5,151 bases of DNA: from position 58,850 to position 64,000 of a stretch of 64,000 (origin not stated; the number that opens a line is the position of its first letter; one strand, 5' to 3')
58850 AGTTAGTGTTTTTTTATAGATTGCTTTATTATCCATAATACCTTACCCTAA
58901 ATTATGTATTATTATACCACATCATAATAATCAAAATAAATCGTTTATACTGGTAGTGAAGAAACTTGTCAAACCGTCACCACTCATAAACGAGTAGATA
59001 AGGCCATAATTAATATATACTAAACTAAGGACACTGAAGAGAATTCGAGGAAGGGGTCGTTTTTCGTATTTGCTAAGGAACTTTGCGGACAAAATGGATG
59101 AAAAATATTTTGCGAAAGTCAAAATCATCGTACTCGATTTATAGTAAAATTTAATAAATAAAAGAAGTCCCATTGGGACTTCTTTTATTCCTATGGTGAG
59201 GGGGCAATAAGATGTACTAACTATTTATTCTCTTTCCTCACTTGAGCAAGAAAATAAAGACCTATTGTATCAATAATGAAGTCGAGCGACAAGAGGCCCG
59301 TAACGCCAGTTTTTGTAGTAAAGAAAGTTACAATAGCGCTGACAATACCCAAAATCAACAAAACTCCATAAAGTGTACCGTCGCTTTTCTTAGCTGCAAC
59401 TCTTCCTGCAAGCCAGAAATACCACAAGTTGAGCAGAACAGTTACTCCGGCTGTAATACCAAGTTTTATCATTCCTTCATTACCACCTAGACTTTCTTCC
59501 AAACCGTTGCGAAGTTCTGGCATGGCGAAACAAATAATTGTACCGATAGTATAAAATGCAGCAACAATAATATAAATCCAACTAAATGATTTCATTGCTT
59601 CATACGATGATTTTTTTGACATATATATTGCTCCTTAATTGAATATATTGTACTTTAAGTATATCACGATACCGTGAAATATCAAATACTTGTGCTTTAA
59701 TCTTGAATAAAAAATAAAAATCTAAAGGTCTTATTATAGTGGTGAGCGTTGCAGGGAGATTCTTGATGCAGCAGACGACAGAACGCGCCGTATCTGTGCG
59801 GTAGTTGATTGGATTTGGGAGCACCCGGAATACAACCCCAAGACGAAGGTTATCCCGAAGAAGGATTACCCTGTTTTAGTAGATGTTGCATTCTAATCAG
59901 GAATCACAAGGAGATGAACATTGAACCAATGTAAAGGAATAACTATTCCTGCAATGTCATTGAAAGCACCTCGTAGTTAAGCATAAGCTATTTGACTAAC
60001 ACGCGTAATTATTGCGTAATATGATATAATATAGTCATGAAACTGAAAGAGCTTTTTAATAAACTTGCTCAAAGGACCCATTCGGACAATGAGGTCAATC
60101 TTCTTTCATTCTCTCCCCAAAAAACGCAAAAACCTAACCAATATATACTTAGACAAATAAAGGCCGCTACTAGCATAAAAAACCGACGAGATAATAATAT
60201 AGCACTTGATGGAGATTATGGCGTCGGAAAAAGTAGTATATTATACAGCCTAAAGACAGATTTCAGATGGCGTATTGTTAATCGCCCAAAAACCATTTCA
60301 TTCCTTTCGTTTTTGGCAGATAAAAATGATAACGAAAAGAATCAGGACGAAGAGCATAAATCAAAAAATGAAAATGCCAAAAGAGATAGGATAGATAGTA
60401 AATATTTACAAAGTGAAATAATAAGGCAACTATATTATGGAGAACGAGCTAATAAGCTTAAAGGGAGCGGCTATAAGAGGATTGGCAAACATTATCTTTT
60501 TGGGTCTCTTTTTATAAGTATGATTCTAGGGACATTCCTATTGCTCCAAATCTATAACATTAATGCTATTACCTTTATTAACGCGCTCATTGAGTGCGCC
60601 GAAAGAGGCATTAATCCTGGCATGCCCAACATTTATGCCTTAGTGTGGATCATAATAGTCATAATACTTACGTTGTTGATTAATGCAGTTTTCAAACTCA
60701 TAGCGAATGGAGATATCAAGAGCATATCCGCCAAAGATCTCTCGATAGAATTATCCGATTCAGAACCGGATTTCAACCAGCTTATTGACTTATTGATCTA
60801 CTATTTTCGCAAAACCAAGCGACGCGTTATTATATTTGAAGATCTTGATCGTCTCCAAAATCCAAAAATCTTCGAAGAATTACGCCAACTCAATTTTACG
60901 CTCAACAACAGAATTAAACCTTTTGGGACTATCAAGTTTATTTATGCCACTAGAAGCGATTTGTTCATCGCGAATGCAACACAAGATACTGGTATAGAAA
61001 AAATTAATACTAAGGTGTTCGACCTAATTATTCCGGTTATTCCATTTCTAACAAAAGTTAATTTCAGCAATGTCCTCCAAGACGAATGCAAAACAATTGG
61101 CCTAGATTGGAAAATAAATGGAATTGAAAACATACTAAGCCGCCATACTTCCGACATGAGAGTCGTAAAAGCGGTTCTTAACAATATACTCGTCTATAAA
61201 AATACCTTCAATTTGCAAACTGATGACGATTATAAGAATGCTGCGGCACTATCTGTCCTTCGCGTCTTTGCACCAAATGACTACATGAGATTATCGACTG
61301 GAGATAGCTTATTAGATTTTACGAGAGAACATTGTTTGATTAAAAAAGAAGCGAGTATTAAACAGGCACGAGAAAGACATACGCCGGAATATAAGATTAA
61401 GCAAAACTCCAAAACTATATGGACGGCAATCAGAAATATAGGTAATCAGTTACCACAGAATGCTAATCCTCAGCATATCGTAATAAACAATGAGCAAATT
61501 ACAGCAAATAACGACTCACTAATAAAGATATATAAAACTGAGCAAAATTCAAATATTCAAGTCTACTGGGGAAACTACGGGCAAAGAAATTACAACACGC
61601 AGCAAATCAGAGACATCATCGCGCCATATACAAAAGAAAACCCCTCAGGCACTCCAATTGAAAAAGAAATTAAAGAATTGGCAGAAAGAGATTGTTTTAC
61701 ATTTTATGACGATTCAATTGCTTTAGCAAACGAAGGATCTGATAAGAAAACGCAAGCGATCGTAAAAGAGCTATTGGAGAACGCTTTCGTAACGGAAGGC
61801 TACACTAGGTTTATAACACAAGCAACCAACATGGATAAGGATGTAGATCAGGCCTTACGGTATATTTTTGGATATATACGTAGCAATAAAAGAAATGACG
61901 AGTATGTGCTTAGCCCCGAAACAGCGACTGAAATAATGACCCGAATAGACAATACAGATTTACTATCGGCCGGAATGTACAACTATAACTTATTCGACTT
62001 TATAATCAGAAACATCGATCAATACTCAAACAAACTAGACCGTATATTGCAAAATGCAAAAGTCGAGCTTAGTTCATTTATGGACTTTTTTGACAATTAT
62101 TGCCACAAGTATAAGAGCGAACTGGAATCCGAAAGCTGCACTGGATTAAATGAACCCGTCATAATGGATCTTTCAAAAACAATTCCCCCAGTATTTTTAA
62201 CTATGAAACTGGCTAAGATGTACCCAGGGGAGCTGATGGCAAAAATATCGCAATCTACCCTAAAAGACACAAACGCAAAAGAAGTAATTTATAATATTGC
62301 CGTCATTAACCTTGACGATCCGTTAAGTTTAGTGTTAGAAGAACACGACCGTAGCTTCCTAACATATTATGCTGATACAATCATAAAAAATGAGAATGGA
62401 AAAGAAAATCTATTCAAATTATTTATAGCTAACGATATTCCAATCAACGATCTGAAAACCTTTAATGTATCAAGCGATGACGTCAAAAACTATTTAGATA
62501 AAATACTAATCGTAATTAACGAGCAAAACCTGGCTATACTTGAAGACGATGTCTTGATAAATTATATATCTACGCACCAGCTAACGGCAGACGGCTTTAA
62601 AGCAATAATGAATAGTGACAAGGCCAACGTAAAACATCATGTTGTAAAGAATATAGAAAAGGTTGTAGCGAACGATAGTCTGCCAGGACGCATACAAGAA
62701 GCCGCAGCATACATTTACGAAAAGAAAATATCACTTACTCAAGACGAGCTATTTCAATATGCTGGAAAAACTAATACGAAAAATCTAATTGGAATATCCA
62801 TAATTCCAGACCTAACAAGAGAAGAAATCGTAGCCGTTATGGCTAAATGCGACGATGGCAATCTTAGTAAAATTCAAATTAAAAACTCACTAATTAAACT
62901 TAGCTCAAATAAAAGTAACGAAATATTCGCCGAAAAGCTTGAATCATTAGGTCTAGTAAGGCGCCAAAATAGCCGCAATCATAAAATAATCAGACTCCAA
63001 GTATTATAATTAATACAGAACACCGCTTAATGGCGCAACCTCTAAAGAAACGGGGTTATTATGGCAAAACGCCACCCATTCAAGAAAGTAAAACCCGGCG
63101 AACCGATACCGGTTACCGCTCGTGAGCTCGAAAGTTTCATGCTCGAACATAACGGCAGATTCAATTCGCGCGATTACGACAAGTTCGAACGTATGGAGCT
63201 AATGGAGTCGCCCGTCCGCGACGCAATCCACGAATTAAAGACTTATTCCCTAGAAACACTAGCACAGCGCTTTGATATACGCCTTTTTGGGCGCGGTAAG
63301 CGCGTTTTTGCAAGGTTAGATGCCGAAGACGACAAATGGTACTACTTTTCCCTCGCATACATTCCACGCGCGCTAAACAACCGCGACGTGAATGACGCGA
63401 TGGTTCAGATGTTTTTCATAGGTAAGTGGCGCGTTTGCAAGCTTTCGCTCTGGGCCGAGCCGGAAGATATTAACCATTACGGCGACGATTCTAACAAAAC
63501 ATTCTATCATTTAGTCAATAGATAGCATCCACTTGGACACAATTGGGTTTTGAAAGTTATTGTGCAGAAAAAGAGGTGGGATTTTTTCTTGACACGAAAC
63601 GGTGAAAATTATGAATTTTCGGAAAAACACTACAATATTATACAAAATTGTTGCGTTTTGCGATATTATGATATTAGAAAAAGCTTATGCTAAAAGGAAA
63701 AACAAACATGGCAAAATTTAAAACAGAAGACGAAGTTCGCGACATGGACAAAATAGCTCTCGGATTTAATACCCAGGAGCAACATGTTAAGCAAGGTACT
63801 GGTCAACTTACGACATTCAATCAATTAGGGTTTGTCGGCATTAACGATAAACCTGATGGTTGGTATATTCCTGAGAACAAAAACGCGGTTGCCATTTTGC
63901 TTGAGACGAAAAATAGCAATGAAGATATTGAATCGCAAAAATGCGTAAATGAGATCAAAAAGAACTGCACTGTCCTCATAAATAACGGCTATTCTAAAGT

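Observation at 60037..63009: A KAP/YobI-type transmembrane P-loop NTPase, a candidate single-gene defence or abortive-infection module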

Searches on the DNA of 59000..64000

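Call 71: search_rna_families(source=window, start=59000, end=64000, threshold=evalue, max_evalue=1)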
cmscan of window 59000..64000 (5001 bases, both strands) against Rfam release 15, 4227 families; matches with E-value up to 1: 1.
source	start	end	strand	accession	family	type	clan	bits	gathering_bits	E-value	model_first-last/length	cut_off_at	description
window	59065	59194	+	RF01606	plasmodium_snoR31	Gene; snRNA; snoRNA; HACA-box;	-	29.9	60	0.4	1-145/145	no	small nucleolar RNA snoR31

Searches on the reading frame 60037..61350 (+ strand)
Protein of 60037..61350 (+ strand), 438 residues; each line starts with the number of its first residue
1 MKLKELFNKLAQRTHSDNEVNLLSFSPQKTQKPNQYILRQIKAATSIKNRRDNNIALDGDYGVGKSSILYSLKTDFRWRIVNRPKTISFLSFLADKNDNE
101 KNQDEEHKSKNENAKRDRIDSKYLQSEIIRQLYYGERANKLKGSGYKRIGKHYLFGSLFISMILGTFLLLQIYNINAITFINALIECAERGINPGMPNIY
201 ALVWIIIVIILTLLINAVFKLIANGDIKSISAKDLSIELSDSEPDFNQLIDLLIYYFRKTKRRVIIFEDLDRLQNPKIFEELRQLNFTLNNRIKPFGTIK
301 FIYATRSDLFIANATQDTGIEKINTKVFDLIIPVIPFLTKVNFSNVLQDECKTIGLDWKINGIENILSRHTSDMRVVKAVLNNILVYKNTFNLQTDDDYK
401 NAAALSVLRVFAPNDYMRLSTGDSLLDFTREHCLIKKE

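Call 25: search_dna_similar(query=window:60037-61350:+, collection=plasmids, mode=protein, max_evalue=0.001, max_rows=25, rows=spread)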
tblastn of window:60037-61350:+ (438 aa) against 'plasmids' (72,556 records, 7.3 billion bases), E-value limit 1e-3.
Records with a match: 628; places in all: 631; records where one place covers at least 80% of the query: 428.
Best place of each record, by identity: <60% 628.
By first word of the organism name: Escherichia 458; Klebsiella 58; Salmonella 52; Pantoea 13; Shigella 9; Enterobacter 5; Alteromonas 4; Serratia 4; Sinorhizobium 3; Roseovarius 2; and 18 more.
By predicted mobility (MOB-suite, as given by PLSDB): conjugative 477; mobilizable 77; non-mobilizable 74.
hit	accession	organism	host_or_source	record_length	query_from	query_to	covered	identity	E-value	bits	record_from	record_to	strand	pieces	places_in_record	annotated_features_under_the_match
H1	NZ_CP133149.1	Sinorhizobium chiapasense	Acaciella angustissima,cell culture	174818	53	432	87%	30.4%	3e-28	125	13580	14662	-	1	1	ATP-binding protein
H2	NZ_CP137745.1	Kosakonia sacchari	Cinnamomum camphora,mixed culture,bark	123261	54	392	77%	30.7%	2e-22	107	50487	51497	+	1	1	hypothetical protein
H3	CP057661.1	Escherichia coli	culture,Pooled sheep faecal samples ...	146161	59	426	84%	26.7%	5e-18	94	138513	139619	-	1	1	pcar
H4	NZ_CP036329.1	Klebsiella pneumoniae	Homo sapiens,blood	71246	59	426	84%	26.7%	6e-18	94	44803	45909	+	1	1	hypothetical protein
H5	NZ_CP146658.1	Escherichia coli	Homo sapiens,cell culture,Colon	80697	59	426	84%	26.7%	6e-18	94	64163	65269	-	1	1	hypothetical protein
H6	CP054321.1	Escherichia coli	Homo sapiens,whole organism,rectal swab ...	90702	59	426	84%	26.7%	6e-18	94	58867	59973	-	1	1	none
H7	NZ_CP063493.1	Escherichia coli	Gallus gallus,chicken stool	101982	59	426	84%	26.7%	6e-18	94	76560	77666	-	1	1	hypothetical protein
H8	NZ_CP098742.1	Salmonella enterica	swine,feces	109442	59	426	84%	26.7%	6e-18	94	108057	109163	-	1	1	hypothetical protein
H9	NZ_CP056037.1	Escherichia coli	meat duck,tissure sample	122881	59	426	84%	26.7%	6e-18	94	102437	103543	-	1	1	hypothetical protein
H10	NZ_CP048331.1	Escherichia coli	cell culture,environment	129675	59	426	84%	26.7%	6e-18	94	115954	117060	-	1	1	hypothetical protein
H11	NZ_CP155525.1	Escherichia coli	environmental,wastewater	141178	59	426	84%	26.7%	6e-18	94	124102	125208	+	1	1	hypothetical protein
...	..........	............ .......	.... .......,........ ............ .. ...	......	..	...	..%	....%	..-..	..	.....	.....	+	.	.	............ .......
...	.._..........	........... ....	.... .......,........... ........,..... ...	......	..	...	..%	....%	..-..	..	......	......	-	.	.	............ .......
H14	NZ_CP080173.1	Escherichia coli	chicken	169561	59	426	84%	26.7%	6e-18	94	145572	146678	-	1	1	hypothetical protein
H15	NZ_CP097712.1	Escherichia coli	Chicken blood (Gallus gallus)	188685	59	426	84%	26.7%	6e-18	94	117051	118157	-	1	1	hypothetical protein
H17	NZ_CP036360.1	Agrobacterium sp. 33MFTa1.1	Thlaspi arvense,cell culture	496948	53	416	83%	26.9%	1e-25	117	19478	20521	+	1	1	ATP-binding protein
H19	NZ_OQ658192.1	Escherichia coli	-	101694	54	392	77%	27.5%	1e-17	93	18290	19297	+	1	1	anti-phage transmembrane ATPase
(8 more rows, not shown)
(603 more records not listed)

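Call 26: get_annotated_region(hit=H19, flank=5000)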
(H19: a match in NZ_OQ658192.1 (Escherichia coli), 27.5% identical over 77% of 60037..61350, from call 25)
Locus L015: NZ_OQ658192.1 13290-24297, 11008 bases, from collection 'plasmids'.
description: Escherichia coli strain X5229 plasmid pUR5229, complete sequence
organism: Escherichia coli (NCBI taxid 562)
taxonomy: Bacteria; Pseudomonadota; Gammaproteobacteria; Enterobacterales; Enterobacteriaceae; Escherichia; Escherichia coli
host: -; source: -; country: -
typing (MOB-suite, as given by PLSDB): conjugative; replicon IncI-gamma/K1; relaxase MOBP; mating-pair formation MPF_I
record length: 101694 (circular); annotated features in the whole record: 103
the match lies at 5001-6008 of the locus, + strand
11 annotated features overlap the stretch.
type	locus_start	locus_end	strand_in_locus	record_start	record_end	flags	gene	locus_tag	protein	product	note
CDS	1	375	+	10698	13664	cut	-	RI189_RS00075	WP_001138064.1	Tn3-like element TnAs3 family transposase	GO:0006313 - DNA transposition [Evidence IEA]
CDS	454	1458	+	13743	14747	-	-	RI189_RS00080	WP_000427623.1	IS110-like element IS4321 family transposase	GO:0006313 - DNA transposition [Evidence IEA]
CDS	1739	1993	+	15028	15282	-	yacA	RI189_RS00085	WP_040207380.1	type II toxin-antitoxin system antitoxin YacA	-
CDS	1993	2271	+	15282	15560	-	yacB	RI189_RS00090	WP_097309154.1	type II toxin-antitoxin system toxin YacB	-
CDS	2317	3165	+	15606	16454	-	-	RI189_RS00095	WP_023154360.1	3'-5' exonuclease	-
CDS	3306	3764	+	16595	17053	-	-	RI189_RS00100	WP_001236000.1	hypothetical protein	-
CDS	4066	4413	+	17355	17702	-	-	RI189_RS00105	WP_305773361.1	DUF6404 family protein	-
CDS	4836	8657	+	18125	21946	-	-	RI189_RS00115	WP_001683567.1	anti-phage transmembrane ATPase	-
CDS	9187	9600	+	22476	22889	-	-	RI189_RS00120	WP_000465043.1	hypothetical protein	-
CDS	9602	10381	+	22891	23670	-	-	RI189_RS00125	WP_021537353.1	site-specific integrase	GO:0015074 - DNA integration [Evidence IEA]; GO:0006310 - DNA recombination [Evidence IEA]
CDS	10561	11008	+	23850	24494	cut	-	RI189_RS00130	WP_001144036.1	ParA family protein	-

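Call 27: get_annotated_region(hit=H1, flank=5000)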
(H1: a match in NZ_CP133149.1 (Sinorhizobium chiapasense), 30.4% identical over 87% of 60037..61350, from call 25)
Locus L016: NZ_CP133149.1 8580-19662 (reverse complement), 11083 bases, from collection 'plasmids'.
description: Sinorhizobium chiapasense strain ITTG S70 plasmid pSchITTGS70a, complete sequence
organism: Sinorhizobium chiapasense (NCBI taxid 501572)
taxonomy: Bacteria; Pseudomonadota; Alphaproteobacteria; Hyphomicrobiales; Rhizobiaceae; Sinorhizobium; Sinorhizobium chiapasense
host: -; source: Acaciella angustissima,cell culture; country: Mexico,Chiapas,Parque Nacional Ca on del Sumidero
typing (MOB-suite, as given by PLSDB): conjugative; replicon rep_cluster_637; relaxase MOBP; mating-pair formation MPF_T
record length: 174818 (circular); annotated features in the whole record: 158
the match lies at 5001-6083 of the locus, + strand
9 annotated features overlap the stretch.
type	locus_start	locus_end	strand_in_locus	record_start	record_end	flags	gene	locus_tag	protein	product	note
CDS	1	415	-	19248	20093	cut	-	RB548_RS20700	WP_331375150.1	transporter substrate-binding domain-containing protein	-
CDS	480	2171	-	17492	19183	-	-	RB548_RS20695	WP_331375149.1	M28 family peptidase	-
CDS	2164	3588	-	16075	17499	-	-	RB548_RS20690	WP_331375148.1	M20 family metallopeptidase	-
CDS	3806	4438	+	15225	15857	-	-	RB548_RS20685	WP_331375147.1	GntR family transcriptional regulator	-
CDS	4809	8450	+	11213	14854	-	-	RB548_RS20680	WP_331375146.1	ATP-binding protein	-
CDS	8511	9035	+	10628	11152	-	-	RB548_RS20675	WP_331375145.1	AbiH family protein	-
CDS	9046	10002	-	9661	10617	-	-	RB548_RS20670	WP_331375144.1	hypothetical protein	-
CDS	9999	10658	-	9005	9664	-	-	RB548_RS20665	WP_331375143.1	TauD/TfdA family dioxygenase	-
CDS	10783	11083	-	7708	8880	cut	-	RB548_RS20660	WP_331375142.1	hypothetical protein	-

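Call 29: search_protein_families(library=padloc, proteins=[L015:4836-8654:+, L016:4809-8447:+, window:60037-61350:+], max_evalue=1)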
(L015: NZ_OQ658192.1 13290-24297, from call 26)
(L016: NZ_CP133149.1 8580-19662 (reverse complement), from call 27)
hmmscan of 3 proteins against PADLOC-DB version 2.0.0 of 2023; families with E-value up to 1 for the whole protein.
L015:4836-8654:+ (1273 aa): 2 families
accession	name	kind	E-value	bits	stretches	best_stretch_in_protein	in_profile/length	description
PDLC02220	Tmn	-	0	2059.1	1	1-1273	1-1273/1273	-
PDLC03839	LeoA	-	0.0091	13.1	1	54-76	57-79/559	-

L016:4809-8447:+ (1213 aa): 4 families
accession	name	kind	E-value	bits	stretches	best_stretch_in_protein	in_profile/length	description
PDLC02220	Tmn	-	2e-85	285.7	2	36-653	26-684/1273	-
PDLC03839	LeoA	-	0.0042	14.2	1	63-95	56-88/559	-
PDLC01585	Csm3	-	0.031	11.8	1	522-561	104-142/206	"CAS-III-A,CAS-III-D; effector_G7"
PDLC03859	LmuB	-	0.045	10.9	1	280-575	252-427/611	-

window:60037-61350:+ (438 aa): 3 families
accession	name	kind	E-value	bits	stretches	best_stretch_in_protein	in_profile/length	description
PDLC02220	Tmn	-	2.3e-31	106.5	2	247-417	260-421/1273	-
PDLC02361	PifA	-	0.0099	12.5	1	47-97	35-85/720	PifA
PDLC03839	LeoA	-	0.01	12.9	1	2-72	15-77/559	-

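Call 80: get_annotated_region(hit=H2, flank=4500)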
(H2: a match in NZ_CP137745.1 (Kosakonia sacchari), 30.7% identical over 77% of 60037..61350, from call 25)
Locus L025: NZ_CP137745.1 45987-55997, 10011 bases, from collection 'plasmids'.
description: Kosakonia sacchari strain KS2022 plasmid pKS2022, complete sequence
organism: Kosakonia sacchari (NCBI taxid 1158459)
taxonomy: Bacteria; Pseudomonadota; Gammaproteobacteria; Enterobacterales; Enterobacteriaceae; Kosakonia; Kosakonia sacchari
host: -; source: Cinnamomum camphora,mixed culture,bark; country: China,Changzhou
typing (MOB-suite, as given by PLSDB): conjugative; relaxase MOBF; mating-pair formation MPF_F
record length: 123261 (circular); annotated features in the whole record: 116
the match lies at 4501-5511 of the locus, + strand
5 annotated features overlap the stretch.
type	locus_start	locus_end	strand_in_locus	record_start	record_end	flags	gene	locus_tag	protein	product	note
CDS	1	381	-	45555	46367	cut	-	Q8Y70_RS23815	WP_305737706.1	hypothetical protein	-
CDS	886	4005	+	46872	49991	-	-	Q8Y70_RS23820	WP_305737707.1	hypothetical protein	-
CDS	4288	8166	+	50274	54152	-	-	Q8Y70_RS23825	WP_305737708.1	hypothetical protein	-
CDS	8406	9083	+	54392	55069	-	-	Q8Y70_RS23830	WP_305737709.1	hypothetical protein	-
CDS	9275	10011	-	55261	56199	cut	-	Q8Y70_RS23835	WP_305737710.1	hypothetical protein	-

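Call 81: get_annotated_region(hit=H17, flank=4500)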
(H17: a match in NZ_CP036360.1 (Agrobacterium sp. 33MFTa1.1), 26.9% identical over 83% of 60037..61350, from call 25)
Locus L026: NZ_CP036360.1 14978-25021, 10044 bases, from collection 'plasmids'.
description: Agrobacterium sp. 33MFTa1.1 plasmid p_JBx_073812, complete sequence
organism: Agrobacterium sp. 33MFTa1.1 (NCBI taxid 1279031)
taxonomy: Bacteria; Pseudomonadota; Alphaproteobacteria; Hyphomicrobiales; Rhizobiaceae; Agrobacterium; Agrobacterium sp. 33MFTa1.1
host: -; source: Thlaspi arvense,cell culture; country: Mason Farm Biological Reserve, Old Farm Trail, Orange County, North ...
typing (MOB-suite, as given by PLSDB): conjugative; relaxase MOBQ; mating-pair formation MPF_T
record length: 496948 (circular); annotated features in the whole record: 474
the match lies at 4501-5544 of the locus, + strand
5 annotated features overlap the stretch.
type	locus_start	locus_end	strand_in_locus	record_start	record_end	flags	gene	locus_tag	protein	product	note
CDS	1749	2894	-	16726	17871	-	-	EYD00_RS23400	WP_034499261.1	site-specific integrase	GO:0015074 - DNA integration [Evidence IEA]; GO:0006310 - DNA recombination [Evidence IEA]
CDS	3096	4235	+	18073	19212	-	-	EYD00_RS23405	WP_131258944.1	RHE_PE00001 family protein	-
CDS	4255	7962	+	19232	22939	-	-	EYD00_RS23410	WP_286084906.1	ATP-binding protein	-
CDS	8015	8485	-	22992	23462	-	-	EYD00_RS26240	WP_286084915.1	NUDIX domain-containing protein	-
CDS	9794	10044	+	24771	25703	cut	-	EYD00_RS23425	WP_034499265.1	DUF4238 domain-containing protein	-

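Call 82: get_annotated_region(hit=H4, flank=4500)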
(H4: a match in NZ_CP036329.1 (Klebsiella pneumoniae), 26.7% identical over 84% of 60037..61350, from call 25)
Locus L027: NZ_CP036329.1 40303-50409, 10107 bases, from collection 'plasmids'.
description: Klebsiella pneumoniae strain BA28434 plasmid pIncFIA
organism: Klebsiella pneumoniae (NCBI taxid 573)
taxonomy: Bacteria; Pseudomonadota; Gammaproteobacteria; Enterobacterales; Enterobacteriaceae; Klebsiella; Klebsiella pneumoniae
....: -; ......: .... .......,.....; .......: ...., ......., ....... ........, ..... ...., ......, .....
typing (MOB-suite, as given by PLSDB): non-mobilizable; replicon IncFIA,IncFIA,IncFII
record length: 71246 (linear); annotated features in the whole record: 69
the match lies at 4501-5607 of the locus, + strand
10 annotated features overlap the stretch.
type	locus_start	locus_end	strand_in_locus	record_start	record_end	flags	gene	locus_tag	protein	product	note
CDS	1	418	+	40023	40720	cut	-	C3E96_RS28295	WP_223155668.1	IS1-like element IS1A family transposase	GO:0006313 - DNA transposition [Evidence IEA]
CDS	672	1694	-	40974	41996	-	-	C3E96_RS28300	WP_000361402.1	helicase UvrD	-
CDS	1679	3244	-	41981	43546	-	-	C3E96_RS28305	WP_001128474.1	AAA family ATPase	-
CDS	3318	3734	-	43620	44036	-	-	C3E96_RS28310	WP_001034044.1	type II toxin-antitoxin system VapC family toxin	-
CDS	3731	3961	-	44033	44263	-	vapB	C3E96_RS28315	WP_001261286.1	type II toxin-antitoxin system VapB family antitoxin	-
CDS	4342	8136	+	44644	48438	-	-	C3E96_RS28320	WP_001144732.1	hypothetical protein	-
CDS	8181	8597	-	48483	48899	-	-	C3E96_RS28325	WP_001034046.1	type II toxin-antitoxin system VapC family toxin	-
CDS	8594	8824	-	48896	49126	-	vapB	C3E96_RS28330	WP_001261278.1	type II toxin-antitoxin system VapB family antitoxin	-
CDS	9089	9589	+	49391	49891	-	-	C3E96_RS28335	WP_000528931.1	HEPN family nuclease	-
CDS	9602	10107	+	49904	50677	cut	-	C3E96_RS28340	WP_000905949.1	hypothetical protein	-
